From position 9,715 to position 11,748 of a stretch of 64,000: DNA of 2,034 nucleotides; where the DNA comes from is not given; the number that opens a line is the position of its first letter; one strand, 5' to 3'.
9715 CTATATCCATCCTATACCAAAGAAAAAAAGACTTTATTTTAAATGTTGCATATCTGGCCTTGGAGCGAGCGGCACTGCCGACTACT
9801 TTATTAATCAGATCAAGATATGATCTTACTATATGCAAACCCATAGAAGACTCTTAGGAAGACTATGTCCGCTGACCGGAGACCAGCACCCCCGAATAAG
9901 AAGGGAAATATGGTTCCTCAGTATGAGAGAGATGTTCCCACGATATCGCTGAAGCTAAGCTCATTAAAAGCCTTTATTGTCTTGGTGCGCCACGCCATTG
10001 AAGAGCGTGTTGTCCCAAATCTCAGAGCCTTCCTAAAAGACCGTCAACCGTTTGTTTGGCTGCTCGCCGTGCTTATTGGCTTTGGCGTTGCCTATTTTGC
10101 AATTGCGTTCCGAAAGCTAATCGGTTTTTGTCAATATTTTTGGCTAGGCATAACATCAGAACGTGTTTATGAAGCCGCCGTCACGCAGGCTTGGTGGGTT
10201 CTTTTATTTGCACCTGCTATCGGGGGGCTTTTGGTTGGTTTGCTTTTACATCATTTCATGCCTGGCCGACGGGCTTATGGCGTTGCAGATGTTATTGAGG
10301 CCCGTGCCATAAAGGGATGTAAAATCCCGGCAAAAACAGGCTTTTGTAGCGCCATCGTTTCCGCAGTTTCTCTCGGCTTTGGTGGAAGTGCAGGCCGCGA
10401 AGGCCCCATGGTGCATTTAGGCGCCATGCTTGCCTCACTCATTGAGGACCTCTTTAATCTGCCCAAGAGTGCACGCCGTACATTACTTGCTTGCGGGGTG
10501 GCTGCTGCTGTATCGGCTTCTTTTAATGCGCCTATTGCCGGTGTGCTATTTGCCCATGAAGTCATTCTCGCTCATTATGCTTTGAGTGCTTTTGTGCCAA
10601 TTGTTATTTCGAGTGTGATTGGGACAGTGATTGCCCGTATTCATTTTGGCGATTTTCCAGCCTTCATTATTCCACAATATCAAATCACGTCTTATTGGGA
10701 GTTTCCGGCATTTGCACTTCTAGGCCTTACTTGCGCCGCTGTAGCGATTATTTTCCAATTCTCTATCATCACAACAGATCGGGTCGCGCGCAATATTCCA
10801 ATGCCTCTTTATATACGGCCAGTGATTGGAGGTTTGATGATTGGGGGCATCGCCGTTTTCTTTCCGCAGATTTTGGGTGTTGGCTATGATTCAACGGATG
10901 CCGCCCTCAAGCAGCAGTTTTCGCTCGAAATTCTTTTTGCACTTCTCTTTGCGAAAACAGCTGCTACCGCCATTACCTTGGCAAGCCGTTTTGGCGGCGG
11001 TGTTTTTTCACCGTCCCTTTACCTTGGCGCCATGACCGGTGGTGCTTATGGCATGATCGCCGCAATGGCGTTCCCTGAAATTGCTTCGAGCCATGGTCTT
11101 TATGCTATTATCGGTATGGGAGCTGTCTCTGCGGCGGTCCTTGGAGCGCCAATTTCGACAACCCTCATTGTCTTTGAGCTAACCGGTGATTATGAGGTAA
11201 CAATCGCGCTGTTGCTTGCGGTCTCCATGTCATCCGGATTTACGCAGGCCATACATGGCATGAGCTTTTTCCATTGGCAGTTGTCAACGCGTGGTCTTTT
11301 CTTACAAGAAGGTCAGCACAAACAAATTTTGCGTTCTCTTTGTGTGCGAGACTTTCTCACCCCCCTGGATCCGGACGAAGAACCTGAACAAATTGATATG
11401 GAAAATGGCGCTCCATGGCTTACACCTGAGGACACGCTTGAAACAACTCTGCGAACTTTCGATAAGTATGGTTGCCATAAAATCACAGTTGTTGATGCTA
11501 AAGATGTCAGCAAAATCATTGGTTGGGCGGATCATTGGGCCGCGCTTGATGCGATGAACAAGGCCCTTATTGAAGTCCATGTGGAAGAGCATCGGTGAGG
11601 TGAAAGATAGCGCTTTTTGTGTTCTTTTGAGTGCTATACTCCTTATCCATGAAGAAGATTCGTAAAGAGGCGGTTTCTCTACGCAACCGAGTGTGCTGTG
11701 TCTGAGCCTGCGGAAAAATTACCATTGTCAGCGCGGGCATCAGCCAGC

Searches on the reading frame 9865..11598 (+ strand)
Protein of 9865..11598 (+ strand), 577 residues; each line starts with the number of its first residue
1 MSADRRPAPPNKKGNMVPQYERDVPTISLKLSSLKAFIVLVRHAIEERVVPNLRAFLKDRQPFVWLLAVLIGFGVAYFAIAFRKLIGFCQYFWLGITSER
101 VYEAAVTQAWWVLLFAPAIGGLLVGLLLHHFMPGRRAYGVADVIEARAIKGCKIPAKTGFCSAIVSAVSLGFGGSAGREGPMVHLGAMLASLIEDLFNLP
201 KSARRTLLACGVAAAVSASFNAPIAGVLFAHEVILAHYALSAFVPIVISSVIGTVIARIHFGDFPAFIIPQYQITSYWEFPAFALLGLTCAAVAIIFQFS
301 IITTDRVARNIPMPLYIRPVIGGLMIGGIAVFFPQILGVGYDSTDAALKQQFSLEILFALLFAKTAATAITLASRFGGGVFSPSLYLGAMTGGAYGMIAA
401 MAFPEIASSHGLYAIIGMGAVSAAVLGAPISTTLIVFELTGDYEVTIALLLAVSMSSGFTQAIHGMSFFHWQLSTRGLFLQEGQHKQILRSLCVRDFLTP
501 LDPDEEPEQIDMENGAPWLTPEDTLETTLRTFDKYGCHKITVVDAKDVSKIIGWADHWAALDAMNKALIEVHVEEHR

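Call 70: search_protein_families(library=pfam, proteins=[window:9865-11598:+], max_evalue=1e-8)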
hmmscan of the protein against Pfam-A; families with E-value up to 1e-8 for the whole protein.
window:9865-11598:+ (577 aa): 1 family
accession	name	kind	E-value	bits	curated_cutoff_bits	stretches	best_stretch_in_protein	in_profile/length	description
PF00654.25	Voltage_CLC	-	3.4e-91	306.4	24.8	1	120-460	1-345/346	Voltage gated chloride channel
